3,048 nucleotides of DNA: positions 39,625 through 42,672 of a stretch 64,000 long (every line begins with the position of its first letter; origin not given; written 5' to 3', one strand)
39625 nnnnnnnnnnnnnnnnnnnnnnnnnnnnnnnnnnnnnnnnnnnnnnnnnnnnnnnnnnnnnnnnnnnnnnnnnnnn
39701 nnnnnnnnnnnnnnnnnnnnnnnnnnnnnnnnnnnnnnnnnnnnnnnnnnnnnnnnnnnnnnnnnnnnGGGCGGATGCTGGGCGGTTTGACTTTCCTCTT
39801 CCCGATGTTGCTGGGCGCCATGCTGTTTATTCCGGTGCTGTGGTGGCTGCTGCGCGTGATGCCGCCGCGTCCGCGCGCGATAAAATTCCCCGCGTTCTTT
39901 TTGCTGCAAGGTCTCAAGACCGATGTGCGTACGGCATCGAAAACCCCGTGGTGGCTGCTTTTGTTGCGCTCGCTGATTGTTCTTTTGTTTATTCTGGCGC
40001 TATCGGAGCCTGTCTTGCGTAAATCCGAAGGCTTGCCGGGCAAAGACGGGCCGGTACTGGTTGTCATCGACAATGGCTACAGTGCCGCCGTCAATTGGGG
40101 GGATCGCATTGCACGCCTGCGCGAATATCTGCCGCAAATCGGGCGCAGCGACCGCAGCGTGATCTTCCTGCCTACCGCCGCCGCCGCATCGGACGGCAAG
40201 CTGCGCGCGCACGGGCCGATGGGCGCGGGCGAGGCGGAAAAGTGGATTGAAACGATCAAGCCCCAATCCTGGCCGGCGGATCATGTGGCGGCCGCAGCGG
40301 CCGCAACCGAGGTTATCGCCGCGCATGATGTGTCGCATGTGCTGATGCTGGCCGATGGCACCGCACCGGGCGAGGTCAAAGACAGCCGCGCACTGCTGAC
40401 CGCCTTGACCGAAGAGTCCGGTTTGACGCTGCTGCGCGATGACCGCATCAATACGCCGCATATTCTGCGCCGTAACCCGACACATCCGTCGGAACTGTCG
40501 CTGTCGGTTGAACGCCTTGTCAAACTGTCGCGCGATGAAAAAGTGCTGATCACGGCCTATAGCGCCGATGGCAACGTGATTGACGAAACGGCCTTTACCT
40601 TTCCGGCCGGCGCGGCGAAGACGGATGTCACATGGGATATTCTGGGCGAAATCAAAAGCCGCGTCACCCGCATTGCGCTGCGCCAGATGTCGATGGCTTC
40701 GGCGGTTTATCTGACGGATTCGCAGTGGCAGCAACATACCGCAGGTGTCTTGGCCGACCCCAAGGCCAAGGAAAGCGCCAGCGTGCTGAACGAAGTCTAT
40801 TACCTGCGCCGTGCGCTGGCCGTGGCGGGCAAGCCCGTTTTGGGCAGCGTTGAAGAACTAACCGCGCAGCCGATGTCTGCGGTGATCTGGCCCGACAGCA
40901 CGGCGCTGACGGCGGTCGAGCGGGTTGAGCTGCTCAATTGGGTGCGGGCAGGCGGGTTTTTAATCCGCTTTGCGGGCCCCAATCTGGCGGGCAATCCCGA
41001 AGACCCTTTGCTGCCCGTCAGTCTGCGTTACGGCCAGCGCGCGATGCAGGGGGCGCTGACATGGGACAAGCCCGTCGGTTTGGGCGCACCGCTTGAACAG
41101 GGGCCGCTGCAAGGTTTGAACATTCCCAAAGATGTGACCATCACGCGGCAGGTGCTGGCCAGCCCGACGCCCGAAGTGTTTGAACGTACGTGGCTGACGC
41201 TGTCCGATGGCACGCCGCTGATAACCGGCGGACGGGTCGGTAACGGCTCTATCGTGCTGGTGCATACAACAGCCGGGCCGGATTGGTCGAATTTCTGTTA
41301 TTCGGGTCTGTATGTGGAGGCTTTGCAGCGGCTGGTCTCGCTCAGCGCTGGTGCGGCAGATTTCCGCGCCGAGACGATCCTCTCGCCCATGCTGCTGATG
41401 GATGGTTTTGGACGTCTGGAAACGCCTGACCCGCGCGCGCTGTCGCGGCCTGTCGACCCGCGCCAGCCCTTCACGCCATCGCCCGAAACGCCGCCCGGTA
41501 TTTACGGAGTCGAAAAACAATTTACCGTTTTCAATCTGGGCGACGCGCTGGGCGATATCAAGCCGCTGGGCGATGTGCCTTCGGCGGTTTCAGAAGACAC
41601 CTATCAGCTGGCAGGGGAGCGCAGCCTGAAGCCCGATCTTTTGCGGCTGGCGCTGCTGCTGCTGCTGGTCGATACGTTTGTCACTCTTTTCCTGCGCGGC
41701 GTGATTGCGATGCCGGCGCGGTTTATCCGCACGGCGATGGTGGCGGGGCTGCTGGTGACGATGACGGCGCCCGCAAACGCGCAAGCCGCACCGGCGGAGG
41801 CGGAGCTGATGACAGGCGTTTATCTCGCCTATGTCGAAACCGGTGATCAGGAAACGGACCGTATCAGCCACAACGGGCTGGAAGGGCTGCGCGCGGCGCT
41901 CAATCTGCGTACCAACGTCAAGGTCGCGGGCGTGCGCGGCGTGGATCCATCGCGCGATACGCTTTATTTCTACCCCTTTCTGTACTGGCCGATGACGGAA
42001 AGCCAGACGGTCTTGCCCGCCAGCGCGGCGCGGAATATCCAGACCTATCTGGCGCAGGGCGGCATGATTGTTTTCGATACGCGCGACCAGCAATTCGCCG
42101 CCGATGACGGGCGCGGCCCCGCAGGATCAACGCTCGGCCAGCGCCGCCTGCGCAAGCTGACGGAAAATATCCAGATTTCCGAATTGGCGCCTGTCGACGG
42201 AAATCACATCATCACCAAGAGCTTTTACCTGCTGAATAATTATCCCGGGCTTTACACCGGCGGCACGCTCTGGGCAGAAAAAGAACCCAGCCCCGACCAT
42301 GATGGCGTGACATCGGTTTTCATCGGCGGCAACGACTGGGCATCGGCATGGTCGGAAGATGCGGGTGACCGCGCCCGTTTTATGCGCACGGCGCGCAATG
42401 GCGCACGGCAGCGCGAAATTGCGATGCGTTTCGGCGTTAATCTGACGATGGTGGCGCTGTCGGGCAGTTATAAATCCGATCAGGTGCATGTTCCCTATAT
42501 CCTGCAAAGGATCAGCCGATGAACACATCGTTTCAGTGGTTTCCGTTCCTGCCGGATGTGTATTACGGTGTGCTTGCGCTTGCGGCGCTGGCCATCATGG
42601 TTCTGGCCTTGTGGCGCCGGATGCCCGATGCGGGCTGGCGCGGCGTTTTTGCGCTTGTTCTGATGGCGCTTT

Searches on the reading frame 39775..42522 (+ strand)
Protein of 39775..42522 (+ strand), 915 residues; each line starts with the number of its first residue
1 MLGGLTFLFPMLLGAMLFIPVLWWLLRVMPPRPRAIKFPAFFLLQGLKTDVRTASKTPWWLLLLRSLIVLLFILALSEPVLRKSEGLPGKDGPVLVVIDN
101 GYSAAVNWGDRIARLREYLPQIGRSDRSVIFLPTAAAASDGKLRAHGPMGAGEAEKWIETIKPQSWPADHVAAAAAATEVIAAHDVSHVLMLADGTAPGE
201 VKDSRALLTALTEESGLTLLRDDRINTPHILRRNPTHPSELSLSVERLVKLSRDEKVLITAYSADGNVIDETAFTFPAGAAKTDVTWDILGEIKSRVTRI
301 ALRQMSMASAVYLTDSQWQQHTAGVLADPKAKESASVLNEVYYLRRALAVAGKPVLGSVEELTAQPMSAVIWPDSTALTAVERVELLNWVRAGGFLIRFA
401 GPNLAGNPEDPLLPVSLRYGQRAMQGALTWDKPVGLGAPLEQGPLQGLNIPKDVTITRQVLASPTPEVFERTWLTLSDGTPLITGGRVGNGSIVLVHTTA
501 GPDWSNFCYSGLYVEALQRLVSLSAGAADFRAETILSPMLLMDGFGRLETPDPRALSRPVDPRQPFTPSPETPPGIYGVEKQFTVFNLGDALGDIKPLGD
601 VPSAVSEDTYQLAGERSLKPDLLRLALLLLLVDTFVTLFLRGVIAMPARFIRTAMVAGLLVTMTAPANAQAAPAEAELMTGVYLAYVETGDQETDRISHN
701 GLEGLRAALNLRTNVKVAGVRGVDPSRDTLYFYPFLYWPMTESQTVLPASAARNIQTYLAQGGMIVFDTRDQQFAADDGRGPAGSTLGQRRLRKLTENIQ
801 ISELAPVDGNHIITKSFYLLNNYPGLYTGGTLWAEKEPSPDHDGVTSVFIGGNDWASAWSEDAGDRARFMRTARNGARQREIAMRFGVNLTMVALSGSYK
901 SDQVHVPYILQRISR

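Call 51: search_protein_families(library=pfam, proteins=[window:39775-42522:+], max_evalue=0.001)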
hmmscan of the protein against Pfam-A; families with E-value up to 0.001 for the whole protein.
window:39775-42522:+ (915 aa): 2 families
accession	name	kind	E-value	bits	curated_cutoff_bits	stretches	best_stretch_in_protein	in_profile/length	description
PF13709.12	DUF4159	-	4.4e-42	144.3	25.9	1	684-895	2-202/202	Domain of unknown function (DUF4159)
PF07584.16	BatA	-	1.3e-16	61.2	25.9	1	5-79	2-77/77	Aerotolerance regulator N-terminal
